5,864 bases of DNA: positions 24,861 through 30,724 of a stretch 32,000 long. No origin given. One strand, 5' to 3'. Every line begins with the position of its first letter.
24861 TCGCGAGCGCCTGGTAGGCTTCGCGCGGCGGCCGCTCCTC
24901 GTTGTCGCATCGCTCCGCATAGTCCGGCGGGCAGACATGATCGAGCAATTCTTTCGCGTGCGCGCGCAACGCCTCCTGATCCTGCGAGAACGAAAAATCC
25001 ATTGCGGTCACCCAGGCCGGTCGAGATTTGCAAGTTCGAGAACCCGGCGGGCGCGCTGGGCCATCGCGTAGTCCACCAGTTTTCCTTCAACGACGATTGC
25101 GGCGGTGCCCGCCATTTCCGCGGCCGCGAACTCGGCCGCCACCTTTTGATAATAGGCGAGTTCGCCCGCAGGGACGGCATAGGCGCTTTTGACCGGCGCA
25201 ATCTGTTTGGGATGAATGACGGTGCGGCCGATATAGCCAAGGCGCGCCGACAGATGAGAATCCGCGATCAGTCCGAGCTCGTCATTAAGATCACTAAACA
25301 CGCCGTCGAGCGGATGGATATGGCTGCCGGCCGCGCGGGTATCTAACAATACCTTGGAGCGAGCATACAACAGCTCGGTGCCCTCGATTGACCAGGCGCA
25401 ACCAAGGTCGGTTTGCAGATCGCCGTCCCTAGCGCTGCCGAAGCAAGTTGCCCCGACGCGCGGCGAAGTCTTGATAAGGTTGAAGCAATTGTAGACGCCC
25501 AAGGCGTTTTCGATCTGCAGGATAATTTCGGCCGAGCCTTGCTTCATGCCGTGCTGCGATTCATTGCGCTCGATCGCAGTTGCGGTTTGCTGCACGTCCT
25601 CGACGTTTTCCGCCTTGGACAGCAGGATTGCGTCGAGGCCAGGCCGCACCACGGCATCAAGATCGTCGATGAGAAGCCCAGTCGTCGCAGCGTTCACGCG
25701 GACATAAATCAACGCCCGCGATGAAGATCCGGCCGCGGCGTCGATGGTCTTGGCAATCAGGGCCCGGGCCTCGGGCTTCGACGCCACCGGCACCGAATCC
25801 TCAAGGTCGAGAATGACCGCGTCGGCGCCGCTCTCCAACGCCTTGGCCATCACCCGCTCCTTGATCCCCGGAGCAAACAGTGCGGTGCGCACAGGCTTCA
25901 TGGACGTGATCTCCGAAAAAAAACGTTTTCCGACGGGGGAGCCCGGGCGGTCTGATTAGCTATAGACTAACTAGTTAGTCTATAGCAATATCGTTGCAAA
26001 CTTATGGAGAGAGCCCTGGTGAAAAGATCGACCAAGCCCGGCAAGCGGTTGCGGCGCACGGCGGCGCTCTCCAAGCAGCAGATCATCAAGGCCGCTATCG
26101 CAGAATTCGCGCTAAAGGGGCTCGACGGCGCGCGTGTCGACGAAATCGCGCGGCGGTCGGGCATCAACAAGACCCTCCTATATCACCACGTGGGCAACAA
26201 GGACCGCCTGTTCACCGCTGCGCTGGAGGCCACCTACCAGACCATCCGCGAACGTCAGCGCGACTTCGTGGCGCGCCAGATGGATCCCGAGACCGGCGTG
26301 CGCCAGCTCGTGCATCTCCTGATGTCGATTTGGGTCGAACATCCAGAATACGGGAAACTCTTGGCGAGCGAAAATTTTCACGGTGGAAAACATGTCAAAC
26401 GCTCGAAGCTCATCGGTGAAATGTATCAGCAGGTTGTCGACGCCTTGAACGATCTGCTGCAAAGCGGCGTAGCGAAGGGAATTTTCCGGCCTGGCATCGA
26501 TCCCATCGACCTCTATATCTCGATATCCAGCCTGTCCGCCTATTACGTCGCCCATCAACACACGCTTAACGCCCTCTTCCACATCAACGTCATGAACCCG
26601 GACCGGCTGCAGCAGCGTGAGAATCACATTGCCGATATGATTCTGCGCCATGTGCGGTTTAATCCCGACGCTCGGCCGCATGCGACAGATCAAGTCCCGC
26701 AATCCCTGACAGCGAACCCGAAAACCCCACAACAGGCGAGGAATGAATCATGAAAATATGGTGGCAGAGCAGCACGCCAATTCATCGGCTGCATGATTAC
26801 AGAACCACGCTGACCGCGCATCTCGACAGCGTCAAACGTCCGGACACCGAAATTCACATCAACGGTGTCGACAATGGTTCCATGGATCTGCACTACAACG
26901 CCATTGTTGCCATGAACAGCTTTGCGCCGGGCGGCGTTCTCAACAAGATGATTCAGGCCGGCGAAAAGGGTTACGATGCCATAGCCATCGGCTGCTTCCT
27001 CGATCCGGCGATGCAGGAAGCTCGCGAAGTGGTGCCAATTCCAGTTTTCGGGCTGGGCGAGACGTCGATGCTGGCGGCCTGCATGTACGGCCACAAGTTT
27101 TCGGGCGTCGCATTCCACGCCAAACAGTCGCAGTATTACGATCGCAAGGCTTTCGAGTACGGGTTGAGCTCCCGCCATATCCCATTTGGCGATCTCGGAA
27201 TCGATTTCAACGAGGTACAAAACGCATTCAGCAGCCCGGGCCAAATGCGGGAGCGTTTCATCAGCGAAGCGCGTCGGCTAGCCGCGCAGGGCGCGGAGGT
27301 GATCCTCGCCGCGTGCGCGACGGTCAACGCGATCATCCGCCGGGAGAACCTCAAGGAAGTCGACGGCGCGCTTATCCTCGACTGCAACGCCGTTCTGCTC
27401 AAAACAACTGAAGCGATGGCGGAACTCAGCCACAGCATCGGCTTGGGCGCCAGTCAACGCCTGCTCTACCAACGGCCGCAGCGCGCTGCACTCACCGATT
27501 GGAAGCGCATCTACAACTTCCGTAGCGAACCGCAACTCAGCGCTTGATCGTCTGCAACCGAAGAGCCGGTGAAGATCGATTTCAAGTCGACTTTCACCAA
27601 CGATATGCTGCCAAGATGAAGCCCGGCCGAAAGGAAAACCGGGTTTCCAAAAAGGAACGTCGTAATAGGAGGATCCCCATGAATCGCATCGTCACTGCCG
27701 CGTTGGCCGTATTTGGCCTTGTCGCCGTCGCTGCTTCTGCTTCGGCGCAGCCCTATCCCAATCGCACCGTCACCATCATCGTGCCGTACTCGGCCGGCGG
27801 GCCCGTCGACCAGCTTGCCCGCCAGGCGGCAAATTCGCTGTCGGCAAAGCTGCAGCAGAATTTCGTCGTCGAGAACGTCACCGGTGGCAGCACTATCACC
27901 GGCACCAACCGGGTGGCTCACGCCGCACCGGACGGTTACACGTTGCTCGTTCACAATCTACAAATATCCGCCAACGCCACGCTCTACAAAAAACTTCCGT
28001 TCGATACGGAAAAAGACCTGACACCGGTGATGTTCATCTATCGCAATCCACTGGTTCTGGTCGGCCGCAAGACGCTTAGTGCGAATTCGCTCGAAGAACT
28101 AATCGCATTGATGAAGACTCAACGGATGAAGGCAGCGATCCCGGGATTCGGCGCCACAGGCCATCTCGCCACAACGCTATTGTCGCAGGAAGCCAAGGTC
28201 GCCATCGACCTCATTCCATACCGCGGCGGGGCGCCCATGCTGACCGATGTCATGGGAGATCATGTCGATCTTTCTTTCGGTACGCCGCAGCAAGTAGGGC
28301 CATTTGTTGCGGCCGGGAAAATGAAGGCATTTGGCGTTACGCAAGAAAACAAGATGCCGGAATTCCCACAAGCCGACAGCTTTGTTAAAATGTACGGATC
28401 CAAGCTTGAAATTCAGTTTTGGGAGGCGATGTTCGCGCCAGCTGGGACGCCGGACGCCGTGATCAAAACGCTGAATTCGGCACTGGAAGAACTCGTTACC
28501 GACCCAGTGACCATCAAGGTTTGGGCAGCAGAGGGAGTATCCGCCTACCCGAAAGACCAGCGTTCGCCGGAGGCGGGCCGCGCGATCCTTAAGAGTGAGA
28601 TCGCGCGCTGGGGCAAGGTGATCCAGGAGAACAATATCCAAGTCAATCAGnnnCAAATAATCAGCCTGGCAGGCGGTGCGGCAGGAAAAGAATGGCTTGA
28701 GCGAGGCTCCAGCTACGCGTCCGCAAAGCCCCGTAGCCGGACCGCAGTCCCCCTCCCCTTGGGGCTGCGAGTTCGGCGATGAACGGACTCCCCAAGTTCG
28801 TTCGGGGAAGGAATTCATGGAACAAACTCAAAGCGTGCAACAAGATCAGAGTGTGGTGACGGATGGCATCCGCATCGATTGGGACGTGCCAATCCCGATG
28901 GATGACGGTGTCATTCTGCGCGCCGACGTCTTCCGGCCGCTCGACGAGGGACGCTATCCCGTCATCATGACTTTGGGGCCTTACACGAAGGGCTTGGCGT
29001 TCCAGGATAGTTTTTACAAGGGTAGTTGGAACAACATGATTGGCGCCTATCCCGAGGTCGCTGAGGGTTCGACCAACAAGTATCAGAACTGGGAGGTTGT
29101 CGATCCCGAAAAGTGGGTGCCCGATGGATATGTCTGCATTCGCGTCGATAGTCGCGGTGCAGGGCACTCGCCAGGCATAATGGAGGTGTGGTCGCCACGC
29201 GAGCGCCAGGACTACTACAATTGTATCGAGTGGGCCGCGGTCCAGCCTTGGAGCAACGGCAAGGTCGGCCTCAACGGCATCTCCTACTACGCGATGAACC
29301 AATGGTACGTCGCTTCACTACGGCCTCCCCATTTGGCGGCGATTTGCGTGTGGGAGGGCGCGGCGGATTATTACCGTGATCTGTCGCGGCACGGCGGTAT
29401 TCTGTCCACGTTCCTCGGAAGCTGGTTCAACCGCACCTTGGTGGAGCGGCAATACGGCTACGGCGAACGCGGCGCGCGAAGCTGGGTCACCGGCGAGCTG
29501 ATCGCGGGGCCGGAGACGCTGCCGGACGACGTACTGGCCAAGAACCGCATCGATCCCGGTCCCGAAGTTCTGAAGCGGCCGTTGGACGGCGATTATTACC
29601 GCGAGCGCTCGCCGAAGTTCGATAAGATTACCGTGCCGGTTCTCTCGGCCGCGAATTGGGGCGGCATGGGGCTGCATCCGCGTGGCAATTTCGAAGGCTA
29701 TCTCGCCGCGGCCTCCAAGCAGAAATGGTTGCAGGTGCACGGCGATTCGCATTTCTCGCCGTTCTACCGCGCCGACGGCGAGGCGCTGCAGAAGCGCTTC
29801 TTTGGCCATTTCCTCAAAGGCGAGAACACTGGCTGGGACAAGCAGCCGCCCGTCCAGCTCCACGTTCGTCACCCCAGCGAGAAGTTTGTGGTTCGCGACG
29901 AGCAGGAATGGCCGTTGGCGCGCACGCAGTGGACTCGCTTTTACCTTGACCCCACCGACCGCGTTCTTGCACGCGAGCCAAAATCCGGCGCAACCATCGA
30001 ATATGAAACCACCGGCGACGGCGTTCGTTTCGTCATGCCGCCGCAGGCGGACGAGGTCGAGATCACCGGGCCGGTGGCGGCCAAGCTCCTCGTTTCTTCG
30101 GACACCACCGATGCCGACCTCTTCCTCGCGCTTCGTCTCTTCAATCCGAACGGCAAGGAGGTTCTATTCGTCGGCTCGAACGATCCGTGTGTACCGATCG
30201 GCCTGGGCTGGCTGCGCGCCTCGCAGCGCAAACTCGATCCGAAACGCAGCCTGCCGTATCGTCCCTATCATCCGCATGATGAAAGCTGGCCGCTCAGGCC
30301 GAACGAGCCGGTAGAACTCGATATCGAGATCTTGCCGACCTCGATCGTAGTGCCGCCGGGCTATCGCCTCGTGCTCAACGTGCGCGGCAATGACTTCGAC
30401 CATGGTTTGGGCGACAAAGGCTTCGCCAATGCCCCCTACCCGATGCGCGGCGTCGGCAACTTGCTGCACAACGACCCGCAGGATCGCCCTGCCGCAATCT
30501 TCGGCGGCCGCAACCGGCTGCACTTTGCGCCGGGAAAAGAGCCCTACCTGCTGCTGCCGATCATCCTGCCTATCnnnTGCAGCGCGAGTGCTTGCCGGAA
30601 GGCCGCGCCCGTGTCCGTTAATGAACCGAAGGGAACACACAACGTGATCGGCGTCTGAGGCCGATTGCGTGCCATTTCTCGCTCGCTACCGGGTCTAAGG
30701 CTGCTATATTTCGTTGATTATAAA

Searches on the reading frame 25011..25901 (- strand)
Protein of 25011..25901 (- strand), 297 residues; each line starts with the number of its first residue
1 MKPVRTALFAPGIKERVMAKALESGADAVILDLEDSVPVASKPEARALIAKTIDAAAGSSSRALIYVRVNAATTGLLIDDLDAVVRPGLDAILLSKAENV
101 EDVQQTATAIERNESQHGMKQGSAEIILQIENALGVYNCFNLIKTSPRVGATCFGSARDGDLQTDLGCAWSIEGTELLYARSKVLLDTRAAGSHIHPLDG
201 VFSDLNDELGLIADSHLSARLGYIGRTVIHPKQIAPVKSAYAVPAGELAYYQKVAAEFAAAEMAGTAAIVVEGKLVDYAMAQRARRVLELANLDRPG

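Call 9: search_protein_families(library=pfam, proteins=[window:25011-25901:-], max_evalue=0.001)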
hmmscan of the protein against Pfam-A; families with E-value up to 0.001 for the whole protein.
window:25011-25901:- (297 aa): 2 families
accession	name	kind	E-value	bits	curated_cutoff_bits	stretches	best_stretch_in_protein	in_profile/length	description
PF03328.21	HpcH_HpaI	-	3.1e-40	138.3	25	1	5-231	1-221/221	HpcH/HpaI aldolase/citrate lyase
PF15617.12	C-C_Bond_Lyase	-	4.2e-12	46.3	28.4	1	210-276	237-299/320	C-C_Bond_Lyase of the TIM-Barrel fold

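Call 16: search_protein_families(library=ncbifam, proteins=[window:25011-25901:-], max_evalue=1e-10)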
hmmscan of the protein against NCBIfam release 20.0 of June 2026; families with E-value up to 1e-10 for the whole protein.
window:25011-25901:- (297 aa): 2 families
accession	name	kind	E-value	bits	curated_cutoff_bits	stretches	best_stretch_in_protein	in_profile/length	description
TIGR01588.1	citE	equivalog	2.6e-57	194.1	443.4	1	3-292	2-284/288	citrate (pro-3S)-lyase subunit beta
NF038242.1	RipC_Ccl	equivalog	2.9e-40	138.5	375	1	5-290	2-267/268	itaconate degradation C-C-lyase RipC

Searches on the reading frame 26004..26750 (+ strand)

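Call 9: search_protein_families(library=pfam, proteins=[window:26004-26750:+], max_evalue=0.001)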
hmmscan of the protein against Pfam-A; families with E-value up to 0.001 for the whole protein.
window:26004-26750:+ (249 aa): 5 families
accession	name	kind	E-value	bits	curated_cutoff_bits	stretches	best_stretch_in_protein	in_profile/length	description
PF17938.6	TetR_C_29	-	9.8e-37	126.2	26.2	1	95-213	1-119/119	Tetracyclin repressor-like, C-terminal domain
PF00440.29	TetR_N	-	5.7e-12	45.7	24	1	27-72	1-46/47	Bacterial regulatory proteins, tetR family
PF08362.16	TetR_C_3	-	2.6e-07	31.1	25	1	79-218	6-141/143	YcdC-like protein, C-terminal region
PF14514.11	TetR_C_9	-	4.3e-06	27.3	25.3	1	93-215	2-122/130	Tetracyclin repressor-like, C-terminal domain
PF17922.6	TetR_C_17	-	0.00094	19.9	26.1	0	130-166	34-70/100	Tetracyclin repressor-like, C-terminal domain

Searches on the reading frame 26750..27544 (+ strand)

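Call 9: search_protein_families(library=pfam, proteins=[window:26750-27544:+], max_evalue=0.001)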
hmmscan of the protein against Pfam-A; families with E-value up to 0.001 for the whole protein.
window:26750-27544:+ (265 aa): 1 family
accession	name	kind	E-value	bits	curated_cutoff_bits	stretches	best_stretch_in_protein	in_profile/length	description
PF01177.27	Asp_Glu_race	-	9e-23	81.6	31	1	58-218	52-209/211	Asp/Glu/Hydantoin racemase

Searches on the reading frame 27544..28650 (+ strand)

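Call 9: search_protein_families(library=pfam, proteins=[window:27544-28650:+], max_evalue=0.001)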
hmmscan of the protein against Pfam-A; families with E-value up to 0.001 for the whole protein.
window:27544-28650:+ (369 aa): 1 family
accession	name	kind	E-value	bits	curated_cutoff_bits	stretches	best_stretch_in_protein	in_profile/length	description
PF03401.19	TctC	-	2.2e-53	182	27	1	92-364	2-273/274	Tripartite tricarboxylate transporter family receptor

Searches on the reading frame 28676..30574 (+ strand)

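Call 9: search_protein_families(library=pfam, proteins=[window:28676-30574:+], max_evalue=0.001)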
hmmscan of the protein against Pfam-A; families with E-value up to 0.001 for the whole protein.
window:28676-30574:+ (633 aa): 2 families
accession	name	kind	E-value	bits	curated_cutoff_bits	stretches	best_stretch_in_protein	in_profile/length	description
PF02129.25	Peptidase_S15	-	1.9e-41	142.9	23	1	77-359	1-260/262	X-Pro dipeptidyl-peptidase (S15 family)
PF08530.16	PepX_C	-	9.2e-30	104.6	22.5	1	386-578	2-185/217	X-Pro dipeptidyl-peptidase C-terminal non-catalytic domain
